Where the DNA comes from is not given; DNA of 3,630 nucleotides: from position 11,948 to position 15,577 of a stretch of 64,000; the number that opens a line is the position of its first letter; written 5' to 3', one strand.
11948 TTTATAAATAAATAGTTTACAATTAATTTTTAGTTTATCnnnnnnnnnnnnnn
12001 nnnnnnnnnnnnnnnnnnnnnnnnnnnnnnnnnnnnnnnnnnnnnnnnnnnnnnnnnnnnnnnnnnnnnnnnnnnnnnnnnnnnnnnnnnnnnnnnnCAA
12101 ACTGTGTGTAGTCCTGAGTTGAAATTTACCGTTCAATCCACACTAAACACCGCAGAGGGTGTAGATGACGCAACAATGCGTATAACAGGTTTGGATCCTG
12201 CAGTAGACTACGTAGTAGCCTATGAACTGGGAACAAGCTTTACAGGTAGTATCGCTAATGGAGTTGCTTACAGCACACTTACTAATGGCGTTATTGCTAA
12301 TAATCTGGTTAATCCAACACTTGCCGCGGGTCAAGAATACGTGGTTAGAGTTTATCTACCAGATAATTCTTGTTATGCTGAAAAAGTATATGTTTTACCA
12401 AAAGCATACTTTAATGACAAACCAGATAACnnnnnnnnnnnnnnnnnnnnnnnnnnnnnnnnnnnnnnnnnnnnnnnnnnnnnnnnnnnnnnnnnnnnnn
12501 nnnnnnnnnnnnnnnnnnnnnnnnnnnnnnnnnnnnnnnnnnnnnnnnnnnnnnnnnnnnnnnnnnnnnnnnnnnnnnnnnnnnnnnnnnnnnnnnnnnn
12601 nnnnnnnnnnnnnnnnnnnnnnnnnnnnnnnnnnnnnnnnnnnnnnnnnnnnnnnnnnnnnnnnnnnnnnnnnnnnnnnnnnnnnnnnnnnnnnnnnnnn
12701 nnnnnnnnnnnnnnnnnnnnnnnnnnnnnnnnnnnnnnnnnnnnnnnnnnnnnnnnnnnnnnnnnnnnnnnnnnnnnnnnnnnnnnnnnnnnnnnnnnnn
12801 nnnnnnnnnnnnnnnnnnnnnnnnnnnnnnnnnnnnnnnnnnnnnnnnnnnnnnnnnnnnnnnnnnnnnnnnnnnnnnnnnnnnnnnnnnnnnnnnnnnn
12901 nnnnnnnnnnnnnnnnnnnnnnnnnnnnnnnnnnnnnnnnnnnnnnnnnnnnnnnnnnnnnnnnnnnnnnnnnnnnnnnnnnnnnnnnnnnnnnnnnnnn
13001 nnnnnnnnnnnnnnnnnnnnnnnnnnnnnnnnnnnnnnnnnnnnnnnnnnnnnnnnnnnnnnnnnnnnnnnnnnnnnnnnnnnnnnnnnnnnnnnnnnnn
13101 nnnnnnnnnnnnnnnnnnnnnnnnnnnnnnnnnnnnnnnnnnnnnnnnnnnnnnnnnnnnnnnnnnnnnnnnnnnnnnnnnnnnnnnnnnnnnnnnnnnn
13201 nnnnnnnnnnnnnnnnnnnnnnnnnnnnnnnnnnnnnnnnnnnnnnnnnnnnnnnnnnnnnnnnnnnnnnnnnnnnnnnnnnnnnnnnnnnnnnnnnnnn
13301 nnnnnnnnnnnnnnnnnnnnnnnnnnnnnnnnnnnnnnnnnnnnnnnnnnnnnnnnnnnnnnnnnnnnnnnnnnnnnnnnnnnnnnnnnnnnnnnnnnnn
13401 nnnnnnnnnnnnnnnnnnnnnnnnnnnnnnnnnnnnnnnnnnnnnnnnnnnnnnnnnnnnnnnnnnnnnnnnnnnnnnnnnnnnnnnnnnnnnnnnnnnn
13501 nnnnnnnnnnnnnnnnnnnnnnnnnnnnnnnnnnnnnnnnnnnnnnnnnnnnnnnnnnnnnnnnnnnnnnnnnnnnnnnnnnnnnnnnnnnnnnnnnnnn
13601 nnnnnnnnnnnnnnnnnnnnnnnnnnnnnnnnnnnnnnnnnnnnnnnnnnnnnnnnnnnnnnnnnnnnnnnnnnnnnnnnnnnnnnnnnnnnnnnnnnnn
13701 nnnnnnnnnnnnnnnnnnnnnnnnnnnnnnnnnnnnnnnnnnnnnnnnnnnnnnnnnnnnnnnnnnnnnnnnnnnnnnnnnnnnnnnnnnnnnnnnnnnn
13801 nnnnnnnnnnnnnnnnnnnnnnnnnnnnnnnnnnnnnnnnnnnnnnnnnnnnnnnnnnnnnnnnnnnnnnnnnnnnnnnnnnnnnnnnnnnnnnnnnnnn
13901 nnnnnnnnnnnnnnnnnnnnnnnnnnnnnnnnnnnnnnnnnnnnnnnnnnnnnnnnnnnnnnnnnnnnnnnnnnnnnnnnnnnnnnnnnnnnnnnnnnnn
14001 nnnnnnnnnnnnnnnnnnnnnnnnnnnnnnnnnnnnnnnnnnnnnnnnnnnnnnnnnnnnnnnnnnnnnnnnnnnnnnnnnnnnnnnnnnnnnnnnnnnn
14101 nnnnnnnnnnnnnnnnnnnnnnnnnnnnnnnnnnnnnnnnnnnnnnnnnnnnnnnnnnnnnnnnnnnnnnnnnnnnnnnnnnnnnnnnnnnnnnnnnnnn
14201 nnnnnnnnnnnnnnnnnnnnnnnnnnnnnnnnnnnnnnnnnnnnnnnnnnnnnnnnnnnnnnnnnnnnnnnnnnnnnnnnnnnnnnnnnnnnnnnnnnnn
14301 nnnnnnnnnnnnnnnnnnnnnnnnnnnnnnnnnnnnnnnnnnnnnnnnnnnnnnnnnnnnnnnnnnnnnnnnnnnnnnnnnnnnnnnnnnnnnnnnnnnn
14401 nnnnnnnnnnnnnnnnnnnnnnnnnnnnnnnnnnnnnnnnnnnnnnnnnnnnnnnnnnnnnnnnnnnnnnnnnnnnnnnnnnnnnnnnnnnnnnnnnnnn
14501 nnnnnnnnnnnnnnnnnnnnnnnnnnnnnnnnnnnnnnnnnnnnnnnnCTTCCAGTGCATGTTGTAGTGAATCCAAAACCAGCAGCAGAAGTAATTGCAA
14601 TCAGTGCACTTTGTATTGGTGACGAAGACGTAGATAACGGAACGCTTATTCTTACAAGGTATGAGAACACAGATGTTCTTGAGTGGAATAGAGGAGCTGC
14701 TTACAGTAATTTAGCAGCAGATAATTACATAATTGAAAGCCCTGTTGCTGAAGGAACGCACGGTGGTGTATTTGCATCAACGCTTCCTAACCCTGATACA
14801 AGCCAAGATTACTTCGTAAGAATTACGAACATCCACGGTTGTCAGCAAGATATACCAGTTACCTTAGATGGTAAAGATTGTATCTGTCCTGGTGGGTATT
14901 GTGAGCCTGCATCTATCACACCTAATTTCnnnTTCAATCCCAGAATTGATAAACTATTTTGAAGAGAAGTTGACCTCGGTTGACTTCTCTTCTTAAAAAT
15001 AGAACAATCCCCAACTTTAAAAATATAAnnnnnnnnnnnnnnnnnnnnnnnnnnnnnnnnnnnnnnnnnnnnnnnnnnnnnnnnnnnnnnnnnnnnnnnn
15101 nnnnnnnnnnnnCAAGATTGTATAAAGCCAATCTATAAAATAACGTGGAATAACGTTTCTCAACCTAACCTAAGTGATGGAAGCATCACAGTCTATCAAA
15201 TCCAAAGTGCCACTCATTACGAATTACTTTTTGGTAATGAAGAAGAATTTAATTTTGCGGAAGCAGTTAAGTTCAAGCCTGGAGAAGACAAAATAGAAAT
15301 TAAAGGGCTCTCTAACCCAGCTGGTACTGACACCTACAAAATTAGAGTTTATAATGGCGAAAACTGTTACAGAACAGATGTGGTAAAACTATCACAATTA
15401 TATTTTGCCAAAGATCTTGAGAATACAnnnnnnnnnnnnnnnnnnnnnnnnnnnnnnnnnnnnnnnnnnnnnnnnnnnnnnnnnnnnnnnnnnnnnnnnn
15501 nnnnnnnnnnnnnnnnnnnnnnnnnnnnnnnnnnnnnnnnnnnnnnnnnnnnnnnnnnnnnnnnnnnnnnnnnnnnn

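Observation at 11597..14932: Two large surface proteins share a novel ~110-aa Cys-rich C-terminal module that is not a canonical T9SS CTD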

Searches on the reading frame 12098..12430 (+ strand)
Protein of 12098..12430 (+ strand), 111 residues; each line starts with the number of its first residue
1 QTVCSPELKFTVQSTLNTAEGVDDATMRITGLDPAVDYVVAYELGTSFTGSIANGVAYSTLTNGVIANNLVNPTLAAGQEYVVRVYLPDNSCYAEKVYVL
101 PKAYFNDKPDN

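Call 15: search_protein_families(library=pfam, proteins=[window:12098-12430:+], max_evalue=10)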
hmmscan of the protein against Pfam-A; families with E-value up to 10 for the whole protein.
seq(111 aa): 1 family
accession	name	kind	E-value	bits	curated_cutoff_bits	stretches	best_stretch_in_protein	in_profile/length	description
PF00041.27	fn3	-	0.1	13.2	25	0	20-40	47-64/84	Fibronectin type III domain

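Call 16: search_protein_families(library=ncbifam, proteins=[window:12098-12430:+], max_evalue=10)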
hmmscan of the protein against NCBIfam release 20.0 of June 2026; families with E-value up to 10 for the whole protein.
seq(111 aa): 0 families

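Call 85: predict_structure(alignment_id=A7)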
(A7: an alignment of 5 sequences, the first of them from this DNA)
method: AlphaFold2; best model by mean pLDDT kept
length: 111 residues; sequences in the alignment: 5
mean_pLDDT: 75.9   pTM: 0.70
mean pLDDT of the five models: 75.9, 70.1, 65.5, 62.8, 57.0
residues with pLDDT >= 90: 8; 70-90: 72; 50-70: 23; < 50: 8
segments of 3 or more residues with pLDDT < 50: 105-111
pLDDT, mean of each block of 10 residues (from residue 1): 78 64 71 86 85 80 78 72 88 86 50 36
secondary structure, 60 per line:
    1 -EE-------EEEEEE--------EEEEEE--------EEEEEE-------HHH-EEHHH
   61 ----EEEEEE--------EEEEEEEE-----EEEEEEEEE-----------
elements in order: E11-16 E25-30 E39-44 E65-70 E79-86 E92-100

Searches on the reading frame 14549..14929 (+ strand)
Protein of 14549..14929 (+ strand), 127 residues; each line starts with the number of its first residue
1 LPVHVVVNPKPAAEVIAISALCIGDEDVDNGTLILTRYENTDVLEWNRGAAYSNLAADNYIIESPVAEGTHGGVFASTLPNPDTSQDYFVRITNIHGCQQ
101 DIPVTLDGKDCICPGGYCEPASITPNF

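Call 12: find_homologous_proteins(query=window:14549-14929:+, max_evalue=0.01)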
Query seq(127 aa): 8 candidates shared short words with the query, none scored E <= 0.01.

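Call 15: search_protein_families(library=pfam, proteins=[window:14549-14929:+], max_evalue=10)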
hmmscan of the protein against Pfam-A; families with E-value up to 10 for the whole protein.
seq(127 aa): 0 families

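Call 16: search_protein_families(library=ncbifam, proteins=[window:14549-14929:+], max_evalue=10)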
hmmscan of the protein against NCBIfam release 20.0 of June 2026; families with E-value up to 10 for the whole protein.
seq(127 aa): 0 families

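Call 29: find_homologous_proteins(query=A2, max_evalue=0.00001)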
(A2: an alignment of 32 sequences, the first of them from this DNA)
Query A2 (32 sequences) (127 aa, profile of the alignment): 5 proteins with E <= 0.00001 among 1157 candidates.
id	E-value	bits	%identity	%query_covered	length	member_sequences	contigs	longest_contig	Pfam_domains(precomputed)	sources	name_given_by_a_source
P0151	3.8e-35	139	27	86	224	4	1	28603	PF19081.7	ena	-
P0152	2.5e-31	126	30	90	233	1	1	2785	-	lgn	-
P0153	4.2e-31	125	44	41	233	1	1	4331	-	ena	-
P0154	2.1e-28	117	31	78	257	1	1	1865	-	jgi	jgi:hypothetical protein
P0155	5.5e-22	96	36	41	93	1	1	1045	-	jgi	jgi:hypothetical protein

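Call 32: find_related_loci(query=A3, collection=genome_contigs, flank=7000)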
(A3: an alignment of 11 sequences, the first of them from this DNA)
Query A3 (127 aa) in genome_contigs; peptide patterns used: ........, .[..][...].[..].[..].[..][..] (x = any residue, [..] = any of these).
72 stretches matched a pattern; 35 encode a relative of the query (tblastn E <= 1e-3); 33 distinct loci.
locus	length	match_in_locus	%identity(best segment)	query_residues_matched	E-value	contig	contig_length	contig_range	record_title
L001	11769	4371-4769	50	1-127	1e-41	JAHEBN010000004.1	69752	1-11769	MAG: Jiulongibacter sp. isolate Ww143 NODE_531_length_69752_cov_2.989128, whole genome shotgun sequence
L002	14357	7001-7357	50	3-124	1e-33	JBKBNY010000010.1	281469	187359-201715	MAG: Spirosomataceae bacterium isolate 21I_061.bin.25 NODE_59_length_281469_cov_6.174243, whole genome shotgun sequence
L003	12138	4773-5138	45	2-123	2e-33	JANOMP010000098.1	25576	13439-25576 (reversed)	MAG: Cytophagaceae bacterium isolate VAR_45_concoct_34 VAR_45_k141_4585463, whole genome shotgun sequence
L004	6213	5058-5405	49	2-124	3e-32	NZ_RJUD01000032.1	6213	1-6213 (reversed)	Lacihabitans sp. CS3-21 jcf7180000035957, whole genome shotgun sequence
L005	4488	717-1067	49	3-124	4e-32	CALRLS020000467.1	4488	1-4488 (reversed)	MAG: Cyanobium sp. NIES-981 isolate JJ-K1D7-64-1-mx-bin570 genome assembly, contig: JJ-SEL19C6-181-C2068, whole genome s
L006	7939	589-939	49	3-124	3e-32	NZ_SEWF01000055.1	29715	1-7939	Emticicia agri strain 17J42-9 scf7180000000842, whole genome shotgun sequence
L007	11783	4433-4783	49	3-124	5e-32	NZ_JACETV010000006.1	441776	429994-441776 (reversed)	Emticicia sp. BO119 contig6, whole genome shotgun sequence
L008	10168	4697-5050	48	3-124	1e-31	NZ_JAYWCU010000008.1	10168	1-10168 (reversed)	MAG: Emticicia sp. isolate GL94_UP_metabinner_3 GL94_UP_metabinner_3_7, whole genome shotgun sequence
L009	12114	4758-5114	48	3-124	6e-32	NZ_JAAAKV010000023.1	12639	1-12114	Emticicia sp. CRIBPO CRIBPO_23, whole genome shotgun sequence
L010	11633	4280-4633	50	3-124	2e-31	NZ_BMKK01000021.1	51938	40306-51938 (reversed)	Emticicia aquatilis strain CGMCC 1.15958 sequence21, whole genome shotgun sequence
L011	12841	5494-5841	48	3-123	4e-31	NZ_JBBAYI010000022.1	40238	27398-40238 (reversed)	Emticicia sp. 17c Scaffold21_1, whole genome shotgun sequence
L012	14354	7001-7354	51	3-124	3e-31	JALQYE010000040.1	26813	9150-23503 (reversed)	MAG: Emticicia sp. isolate HJF.15 NODE_40_length_26813_cov_12.583954, whole genome shotgun sequence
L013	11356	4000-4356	48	3-124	6e-31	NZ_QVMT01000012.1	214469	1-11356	Emticicia sp. C21 contig12, whole genome shotgun sequence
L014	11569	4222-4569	51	5-124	8e-31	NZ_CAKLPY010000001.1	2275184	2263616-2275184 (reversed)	Emticicia aquatica strain CECT 8858, type strain isolate HMF2925, whole genome shotgun sequence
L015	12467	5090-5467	47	2-124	1e-30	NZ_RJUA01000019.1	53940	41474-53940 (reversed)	Lacihabitans sp. LS3-19 jcf7180000023184, whole genome shotgun sequence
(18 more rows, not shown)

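Call 45: predict_structure(alignment_id=A4)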
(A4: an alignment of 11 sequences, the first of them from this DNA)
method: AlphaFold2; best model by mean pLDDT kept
length: 127 residues; sequences in the alignment: 11
mean_pLDDT: 73.5   pTM: 0.62
mean pLDDT of the five models: 73.5, 73.2, 71.9, 68.6, 64.8
residues with pLDDT >= 90: 1; 70-90: 77; 50-70: 40; < 50: 9
segments of 3 or more residues with pLDDT < 50: 114-117
pLDDT, mean of each block of 10 residues (from residue 1): 70 85 71 84 84 65 58 73 86 88 83 51 51
secondary structure, 60 per line:
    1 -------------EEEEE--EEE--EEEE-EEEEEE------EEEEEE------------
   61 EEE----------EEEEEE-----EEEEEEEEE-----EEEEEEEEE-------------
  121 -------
elements in order: E14-18 E21-23 E26-29 E31-36 E43-48 E61-63 E74-79 E85-93 E99-107

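Call 50: find_encoding_contigs(protein=P0151, flank=10000, max_places=2)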
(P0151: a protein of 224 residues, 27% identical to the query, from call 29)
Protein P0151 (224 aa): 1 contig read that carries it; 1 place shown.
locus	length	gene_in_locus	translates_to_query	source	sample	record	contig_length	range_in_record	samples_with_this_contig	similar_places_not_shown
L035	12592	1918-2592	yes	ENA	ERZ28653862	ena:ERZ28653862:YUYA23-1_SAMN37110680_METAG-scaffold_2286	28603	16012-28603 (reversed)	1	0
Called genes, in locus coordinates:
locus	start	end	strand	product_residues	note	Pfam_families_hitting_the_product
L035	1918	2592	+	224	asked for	PF19081:Ig_7 (weak)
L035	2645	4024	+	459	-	PF00120:Gln-synt_C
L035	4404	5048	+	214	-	PF00081:Sod_Fe_N, PF02777:Sod_Fe_C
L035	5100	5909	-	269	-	PF01252:Peptidase_A8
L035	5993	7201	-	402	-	PF01619:Pro_dh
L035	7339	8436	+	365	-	PF00793:DAHP_synth_1, PF01817:CM_2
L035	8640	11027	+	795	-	PF01433:Peptidase_M1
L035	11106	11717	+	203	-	-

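Call 61: search_protein_families(library=ncbifam, alignment_id=A2, max_evalue=1)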
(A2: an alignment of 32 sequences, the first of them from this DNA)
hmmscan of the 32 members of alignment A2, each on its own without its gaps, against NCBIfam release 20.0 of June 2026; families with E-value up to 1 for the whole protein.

A. member 1, seq(127 aa): 0 families

B. families by the number of members that match (of 32 scanned): 7 families
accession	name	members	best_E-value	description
NF058574.1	CVP_CTERM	12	1.8e-07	CVP-CTERM putative sorting domain-containing protein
NF051884.1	ProteaseSapA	1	0.0061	protease SapA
NF012030.0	PRK15486.1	1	0.011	4-hydroxyphenylacetate 3-monooxygenase reductase subunit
TIGR00752.1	slp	1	0.046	Slp family lipoprotein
NF041426.1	TrsA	1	0.12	conjugative transfer protein TrsA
NF053851.1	Bdello_MAT_N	1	0.14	mosaic adhesive trimer family chimeric fiber protein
TIGR00725.1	TIGR00725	1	0.15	TIGR00725 family protein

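Call 62: search_protein_families(library=pfam, alignment_id=A2, max_evalue=1)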
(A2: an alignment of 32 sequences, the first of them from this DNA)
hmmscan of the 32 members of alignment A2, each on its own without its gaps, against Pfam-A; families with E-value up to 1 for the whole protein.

A. member 1, seq(127 aa): 0 families

B. families by the number of members that match (of 32 scanned): 10 families
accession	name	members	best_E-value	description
PF05345.18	He_PIG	1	0.061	Putative Ig domain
PF03306.18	AAL_decarboxy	1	0.061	Alpha-acetolactate decarboxylase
PF25638.1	DUF5983_N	1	0.097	Family of unknown function (DUF5983) N-terminal domain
PF24908.1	Ig_SIBA-E_2nd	1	0.11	Integrin beta-like protein A-E, second Ig-like domain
PF18011.7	Catalase_C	1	0.11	C-terminal domain found in long catalases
PF08184.16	Cuticle_2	1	0.12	Cuticle protein 7 isoform family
PF00513.23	Late_protein_L2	1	0.12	Late Protein L2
PF02420.20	AFP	1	0.15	Insect antifreeze protein repeat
PF13667.11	ThiC-associated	1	0.26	ThiC-associated domain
PF02837.24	Glyco_hydro_2_N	1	0.29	Glycosyl hydrolases family 2, sugar binding domain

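Call 63: search_solved_structures(query=A2, max_evalue=1)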
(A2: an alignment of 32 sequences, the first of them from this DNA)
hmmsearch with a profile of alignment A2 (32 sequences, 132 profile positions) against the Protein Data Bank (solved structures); distinct sequences matched with E-value up to 1: 0.

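Call 66: search_protein_families(library=ncbifam, proteins=[P0152], max_evalue=10)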
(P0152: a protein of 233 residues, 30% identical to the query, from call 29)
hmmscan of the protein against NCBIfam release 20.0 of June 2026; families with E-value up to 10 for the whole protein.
P0152 (233 aa): 3 families
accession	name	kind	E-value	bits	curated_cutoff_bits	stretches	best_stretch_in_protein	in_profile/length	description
NF038127.1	FDP_fam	subfamily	0.0059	17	29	1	87-140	91-140/150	DVUA0089 family protein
NF058574.1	CVP_CTERM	domain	0.04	13.8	19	1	217-233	2-17/17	CVP-CTERM putative sorting domain-containing protein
TIGR04183.1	Por_Secre_tail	domain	0.09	12.8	23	1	83-109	40-66/72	T9SS type A sorting domain-containing protein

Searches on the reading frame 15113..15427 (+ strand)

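Call 15: search_protein_families(library=pfam, proteins=[window:15113-15427:+], max_evalue=10)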
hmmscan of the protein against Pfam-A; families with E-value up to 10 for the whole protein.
seq(105 aa): 1 family
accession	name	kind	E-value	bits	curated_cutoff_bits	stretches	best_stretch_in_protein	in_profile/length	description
PF10898.13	DUF2716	-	0.13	12.9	24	1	48-87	14-53/141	Protein of unknown function (DUF2716)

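Call 16: search_protein_families(library=ncbifam, proteins=[window:15113-15427:+], max_evalue=10)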
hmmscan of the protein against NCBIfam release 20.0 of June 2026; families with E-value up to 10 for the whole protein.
seq(105 aa): 0 families
